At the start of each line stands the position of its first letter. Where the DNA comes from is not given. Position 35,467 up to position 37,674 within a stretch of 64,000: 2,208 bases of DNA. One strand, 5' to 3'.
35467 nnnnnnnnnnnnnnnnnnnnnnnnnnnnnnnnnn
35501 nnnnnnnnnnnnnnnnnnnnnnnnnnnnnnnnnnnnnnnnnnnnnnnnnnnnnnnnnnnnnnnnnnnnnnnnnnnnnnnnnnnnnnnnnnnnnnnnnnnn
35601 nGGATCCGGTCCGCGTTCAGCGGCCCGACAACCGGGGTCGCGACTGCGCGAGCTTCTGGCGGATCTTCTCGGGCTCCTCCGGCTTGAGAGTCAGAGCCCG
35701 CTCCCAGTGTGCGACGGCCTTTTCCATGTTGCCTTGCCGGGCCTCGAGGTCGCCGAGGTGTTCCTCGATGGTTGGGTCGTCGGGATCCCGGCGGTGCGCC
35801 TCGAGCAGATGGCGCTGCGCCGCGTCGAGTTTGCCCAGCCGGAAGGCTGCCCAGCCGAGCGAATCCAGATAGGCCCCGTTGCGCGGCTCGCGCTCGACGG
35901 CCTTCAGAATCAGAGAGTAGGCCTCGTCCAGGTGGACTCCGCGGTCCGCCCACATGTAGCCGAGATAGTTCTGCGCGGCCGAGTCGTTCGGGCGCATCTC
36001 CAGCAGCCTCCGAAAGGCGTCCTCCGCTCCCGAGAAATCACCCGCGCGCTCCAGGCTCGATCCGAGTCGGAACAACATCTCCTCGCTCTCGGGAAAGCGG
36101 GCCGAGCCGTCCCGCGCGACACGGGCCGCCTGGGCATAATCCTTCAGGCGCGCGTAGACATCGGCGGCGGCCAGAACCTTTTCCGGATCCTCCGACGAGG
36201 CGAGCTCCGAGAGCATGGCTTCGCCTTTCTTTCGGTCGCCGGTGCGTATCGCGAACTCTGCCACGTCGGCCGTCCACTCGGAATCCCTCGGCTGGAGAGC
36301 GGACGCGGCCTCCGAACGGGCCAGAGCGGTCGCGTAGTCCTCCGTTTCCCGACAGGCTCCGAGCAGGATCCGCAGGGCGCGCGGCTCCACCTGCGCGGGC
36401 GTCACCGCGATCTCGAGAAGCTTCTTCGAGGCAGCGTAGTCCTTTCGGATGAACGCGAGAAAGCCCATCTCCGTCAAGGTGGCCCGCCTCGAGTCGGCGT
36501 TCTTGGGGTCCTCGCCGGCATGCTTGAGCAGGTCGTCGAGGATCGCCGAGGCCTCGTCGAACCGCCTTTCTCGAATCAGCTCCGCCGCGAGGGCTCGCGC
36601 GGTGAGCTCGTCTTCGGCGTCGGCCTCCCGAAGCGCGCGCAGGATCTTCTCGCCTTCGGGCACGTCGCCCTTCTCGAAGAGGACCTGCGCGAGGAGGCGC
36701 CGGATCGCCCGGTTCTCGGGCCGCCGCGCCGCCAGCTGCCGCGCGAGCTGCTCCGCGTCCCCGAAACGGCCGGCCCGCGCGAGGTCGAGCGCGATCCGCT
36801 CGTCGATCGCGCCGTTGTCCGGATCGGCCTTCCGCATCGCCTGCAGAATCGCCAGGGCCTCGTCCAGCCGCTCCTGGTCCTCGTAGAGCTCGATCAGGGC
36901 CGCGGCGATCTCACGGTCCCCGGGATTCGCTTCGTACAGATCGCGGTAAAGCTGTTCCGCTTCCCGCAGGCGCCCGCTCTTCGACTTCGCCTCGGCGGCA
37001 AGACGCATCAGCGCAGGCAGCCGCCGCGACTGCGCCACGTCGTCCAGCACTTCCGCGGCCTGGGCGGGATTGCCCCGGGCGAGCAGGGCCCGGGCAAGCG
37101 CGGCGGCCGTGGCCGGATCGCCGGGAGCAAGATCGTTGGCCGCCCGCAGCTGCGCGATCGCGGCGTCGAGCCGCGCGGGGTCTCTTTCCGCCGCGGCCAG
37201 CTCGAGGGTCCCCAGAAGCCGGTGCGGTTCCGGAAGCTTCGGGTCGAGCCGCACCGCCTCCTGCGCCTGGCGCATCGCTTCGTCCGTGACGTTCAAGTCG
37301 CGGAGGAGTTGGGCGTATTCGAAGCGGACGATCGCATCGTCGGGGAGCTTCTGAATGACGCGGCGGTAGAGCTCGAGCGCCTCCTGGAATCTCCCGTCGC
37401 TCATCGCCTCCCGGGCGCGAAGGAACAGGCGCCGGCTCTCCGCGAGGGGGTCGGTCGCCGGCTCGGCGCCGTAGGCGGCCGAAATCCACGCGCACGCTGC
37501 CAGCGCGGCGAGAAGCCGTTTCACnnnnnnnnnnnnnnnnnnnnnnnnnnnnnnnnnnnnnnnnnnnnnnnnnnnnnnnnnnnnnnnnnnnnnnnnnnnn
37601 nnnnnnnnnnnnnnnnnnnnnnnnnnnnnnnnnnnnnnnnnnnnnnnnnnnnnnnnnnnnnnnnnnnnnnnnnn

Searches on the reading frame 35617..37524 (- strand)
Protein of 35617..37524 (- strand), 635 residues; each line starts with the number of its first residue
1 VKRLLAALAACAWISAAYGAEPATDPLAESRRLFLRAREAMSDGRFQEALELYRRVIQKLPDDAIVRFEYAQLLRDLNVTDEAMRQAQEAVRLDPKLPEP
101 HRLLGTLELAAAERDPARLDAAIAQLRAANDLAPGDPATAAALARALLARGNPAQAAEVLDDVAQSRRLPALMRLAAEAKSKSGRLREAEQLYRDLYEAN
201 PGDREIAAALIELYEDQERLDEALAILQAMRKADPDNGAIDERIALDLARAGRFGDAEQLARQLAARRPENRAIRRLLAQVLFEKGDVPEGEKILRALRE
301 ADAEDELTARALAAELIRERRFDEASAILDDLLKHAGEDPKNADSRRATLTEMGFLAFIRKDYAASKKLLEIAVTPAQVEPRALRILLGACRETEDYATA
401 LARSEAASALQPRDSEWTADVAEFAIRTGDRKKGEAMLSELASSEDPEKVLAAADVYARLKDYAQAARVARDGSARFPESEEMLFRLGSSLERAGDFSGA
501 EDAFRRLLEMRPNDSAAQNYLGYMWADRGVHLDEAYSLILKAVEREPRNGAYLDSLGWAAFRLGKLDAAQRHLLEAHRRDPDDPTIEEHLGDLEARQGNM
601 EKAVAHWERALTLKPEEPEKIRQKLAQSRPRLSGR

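Call 4: search_protein_families(library=pfam, proteins=[window:35617-37524:-], max_evalue=0.01)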
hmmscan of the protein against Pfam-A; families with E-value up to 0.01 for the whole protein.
window:35617-37524:- (635 aa): 28 families (the best 25 are shown)
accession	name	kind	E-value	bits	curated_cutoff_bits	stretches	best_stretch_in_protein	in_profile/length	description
PF14559.12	TPR_19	-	3.4e-49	165.5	25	6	183-238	4-59/68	Tetratricopeptide repeat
PF13428.12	TPR_14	-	1e-45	149.8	23.5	6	34-73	5-44/44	Tetratricopeptide repeat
PF13432.12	TPR_16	-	9.5e-38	128.7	32.7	6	556-618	3-65/65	Tetratricopeptide repeat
PF07719.23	TPR_2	-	6.4e-28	95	27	4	484-514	4-34/34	Tetratricopeptide repeat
PF13414.12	TPR_11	-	5.1e-19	68.1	26.8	1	591-619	1-29/42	TPR repeat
PF00515.34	TPR_1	-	3e-18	65.2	27.8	1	590-616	7-33/34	Tetratricopeptide repeat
PF23914.1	TPR_CcmH_CycH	-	3.8e-16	59.8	42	0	488-572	57-143/158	Cytochrome c-type biogenesis protein H TPR domain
PF13181.12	TPR_8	-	6.6e-16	57.5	25.7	0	482-514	2-34/34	Tetratricopeptide repeat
PF24575.1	TPR_Slam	-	2e-14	54.3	35.2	1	34-84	51-101/104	Surface lipoprotein assembly modifier, N-terminal TPR repeats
PF12895.13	ANAPC3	-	3.3e-14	53.4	27.2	0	133-194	19-80/82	Anaphase-promoting complex, cyclosome, subunit 3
PF13424.12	TPR_12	-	1.2e-13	51.5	30.1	0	46-95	26-76/77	Tetratricopeptide repeat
PF13174.12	TPR_6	-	4.8e-12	46.1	26.3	0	484-513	3-32/33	Tetratricopeptide repeat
PF13431.12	TPR_17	-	1.7e-10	40.8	24.4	0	538-570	1-33/34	Tetratricopeptide repeat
PF20308.4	TPR-S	-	1.3e-08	35.8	27.6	0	46-107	2-60/102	Tetratricopeptide Repeats-Sensor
PF13176.12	TPR_7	-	3.2e-08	33.5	27.9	0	484-514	2-32/36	Tetratricopeptide repeat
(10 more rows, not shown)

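Call 5: search_protein_families(library=ncbifam, proteins=[window:35617-37524:-], max_evalue=0.01)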
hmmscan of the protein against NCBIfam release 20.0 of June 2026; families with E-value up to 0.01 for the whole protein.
window:35617-37524:- (635 aa): 29 families (the best 25 are shown)
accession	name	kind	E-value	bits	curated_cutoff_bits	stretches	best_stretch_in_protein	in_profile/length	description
TIGR02917.1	PEP_TPR_lipo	equivalog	6.4e-41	140.1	312.2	3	209-628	336-747/899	XrtA/PEP-CTERM system TPR-repeat protein PrsT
NF040959.1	MamA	equivalog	1.6e-34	119.2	200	4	398-544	54-201/204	magnetosome protein MamA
TIGR03939.1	PGA_TPR_OMP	equivalog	2.1e-20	72.5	366.65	4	173-278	398-503/800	poly-beta-1,6 N-acetyl-D-glucosamine export porin PgaA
NF052415.1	T3SS_chap_SctY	equivalog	6.1e-19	68.5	70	3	272-343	6-77/106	type III secretion apparatus assembly chaperone SctY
NF033920.0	C39_PA2778_fam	equivalog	1e-17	64.4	150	1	441-546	150-254/255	PA2778 family cysteine peptidase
NF008520.0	PRK11447.1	equivalog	2.7e-17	61.9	858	3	113-166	157-210/1157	cellulose synthase complex outer membrane protein BcsC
TIGR02521.1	type_IV_pilW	equivalog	2.1e-15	56.9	154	2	457-619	41-204/234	type IV pilus biogenesis/stability protein PilW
TIGR02552.1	LcrH_SycD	equivalog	7.4e-15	54.9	104.8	0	107-166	56-115/136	SycD/LcrH family type III secretion system chaperone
NF052400.1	M48_BAM_BepA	equivalog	1.8e-11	43.5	570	1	181-287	318-424/483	beta-barrel assembly-enhancing protease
NF008755.0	PRK11788.1-3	equivalog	5.2e-11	42.5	430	2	479-628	106-258/388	lipopolysaccharide assembly protein LapB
TIGR02795.1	tol_pal_ybgF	equivalog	4.5e-10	40.2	90.1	0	455-519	47-114/119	tol-pal system protein YbgF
NF033758.1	gliding_GltE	equivalog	8.1e-10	38.2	225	2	397-584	136-324/411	adventurous gliding motility TPR repeat lipoprotein GltE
NF033762.1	social_mot_Tgl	equivalog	1.4e-09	37.7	225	0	39-157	40-156/252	social motility TPR repeat lipoprotein Tgl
NF008757.0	PRK11788.1-5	equivalog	6.9e-08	32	363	1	479-623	105-253/388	lipopolysaccharide assembly protein LapB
TIGR00540.1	TPR_hemY_coli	hypoth_equivalog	8.7e-08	31.3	142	1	250-519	95-363/385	heme biosynthesis-associated TPR protein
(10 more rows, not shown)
